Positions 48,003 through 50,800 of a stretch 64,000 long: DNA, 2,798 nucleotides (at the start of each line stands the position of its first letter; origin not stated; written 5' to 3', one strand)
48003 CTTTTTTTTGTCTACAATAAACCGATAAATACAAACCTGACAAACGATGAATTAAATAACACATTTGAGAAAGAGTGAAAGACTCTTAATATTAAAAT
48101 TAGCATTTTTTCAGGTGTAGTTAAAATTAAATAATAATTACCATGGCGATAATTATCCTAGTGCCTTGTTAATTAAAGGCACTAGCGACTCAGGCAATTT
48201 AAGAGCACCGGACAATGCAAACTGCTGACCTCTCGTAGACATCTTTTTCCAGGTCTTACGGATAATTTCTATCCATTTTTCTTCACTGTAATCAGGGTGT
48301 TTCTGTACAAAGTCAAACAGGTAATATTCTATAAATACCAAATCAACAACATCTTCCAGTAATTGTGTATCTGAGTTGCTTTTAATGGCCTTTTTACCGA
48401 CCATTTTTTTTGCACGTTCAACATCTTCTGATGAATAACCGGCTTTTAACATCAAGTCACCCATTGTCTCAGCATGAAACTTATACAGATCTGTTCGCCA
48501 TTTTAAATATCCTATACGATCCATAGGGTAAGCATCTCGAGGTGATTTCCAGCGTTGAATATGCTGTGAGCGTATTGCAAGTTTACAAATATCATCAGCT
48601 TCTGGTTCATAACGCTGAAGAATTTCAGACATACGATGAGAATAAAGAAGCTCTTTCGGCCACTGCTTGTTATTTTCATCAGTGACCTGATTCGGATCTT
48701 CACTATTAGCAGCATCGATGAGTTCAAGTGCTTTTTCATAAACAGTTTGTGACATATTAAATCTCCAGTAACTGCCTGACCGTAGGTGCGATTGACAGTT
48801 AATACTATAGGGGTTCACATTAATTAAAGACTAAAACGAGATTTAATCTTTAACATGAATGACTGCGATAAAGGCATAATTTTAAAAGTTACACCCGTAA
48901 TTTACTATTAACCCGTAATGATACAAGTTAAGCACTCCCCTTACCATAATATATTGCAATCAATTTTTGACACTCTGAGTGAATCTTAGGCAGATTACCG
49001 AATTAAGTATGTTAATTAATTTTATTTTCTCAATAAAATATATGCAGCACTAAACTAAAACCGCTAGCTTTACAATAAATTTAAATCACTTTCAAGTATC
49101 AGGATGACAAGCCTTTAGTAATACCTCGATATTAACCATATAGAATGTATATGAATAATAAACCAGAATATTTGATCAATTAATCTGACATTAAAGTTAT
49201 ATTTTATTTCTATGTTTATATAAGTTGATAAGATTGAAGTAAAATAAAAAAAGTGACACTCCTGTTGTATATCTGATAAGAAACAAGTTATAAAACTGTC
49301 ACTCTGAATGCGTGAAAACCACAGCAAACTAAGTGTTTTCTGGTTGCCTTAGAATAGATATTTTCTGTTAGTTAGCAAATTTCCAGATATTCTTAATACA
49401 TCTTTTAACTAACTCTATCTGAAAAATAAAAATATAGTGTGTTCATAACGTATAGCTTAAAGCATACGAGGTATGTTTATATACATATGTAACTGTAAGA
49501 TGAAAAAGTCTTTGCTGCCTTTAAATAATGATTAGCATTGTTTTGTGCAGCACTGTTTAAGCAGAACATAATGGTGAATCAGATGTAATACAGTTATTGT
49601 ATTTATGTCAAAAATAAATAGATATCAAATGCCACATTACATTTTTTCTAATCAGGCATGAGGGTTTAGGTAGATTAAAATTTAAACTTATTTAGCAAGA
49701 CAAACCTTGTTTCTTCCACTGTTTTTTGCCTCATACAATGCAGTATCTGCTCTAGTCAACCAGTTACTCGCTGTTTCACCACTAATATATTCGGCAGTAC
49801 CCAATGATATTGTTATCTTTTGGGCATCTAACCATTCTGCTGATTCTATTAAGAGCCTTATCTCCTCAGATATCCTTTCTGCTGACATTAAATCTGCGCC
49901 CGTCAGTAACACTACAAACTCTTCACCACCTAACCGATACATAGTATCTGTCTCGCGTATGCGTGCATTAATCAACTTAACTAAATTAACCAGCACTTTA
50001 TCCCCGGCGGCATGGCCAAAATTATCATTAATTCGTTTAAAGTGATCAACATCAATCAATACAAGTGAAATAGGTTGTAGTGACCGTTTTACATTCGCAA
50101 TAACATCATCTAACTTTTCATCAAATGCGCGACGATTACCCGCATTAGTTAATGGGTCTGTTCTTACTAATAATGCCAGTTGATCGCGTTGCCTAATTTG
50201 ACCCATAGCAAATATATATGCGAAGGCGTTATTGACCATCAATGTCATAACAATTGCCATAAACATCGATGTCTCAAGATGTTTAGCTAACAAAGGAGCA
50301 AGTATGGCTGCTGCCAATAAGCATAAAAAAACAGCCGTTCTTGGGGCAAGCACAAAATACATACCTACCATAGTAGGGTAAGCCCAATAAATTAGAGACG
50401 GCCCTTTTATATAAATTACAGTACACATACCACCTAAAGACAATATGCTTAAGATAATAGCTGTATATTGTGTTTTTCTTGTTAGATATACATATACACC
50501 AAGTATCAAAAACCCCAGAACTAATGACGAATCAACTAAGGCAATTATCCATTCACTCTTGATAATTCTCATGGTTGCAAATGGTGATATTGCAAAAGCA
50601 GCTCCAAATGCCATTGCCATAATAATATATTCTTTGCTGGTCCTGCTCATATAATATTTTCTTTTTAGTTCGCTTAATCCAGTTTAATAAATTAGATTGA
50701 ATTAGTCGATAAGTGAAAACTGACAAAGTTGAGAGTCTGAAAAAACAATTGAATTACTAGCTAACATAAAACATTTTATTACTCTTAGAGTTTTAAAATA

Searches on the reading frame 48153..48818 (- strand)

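Call 31: search_protein_families(library=pfam, proteins=[window:48153-48818:-], max_evalue=0.00001)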
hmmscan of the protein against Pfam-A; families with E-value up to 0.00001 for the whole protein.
window:48153-48818:- (221 aa): 1 family
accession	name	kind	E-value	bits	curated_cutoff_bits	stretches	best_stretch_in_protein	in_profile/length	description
PF13875.12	DUF4202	-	2.6e-71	239.7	35.1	1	28-216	1-183/183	Domain of unknown function (DUF4202)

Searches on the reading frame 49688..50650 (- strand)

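Call 31: search_protein_families(library=pfam, proteins=[window:49688-50650:-], max_evalue=0.00001)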
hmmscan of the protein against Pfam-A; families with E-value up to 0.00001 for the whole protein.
window:49688-50650:- (320 aa): 1 family
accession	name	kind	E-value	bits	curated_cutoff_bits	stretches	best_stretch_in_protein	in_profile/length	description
PF00990.26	GGDEF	-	3.4e-43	147.6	23.8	1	164-315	3-161/161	Diguanylate cyclase, GGDEF domain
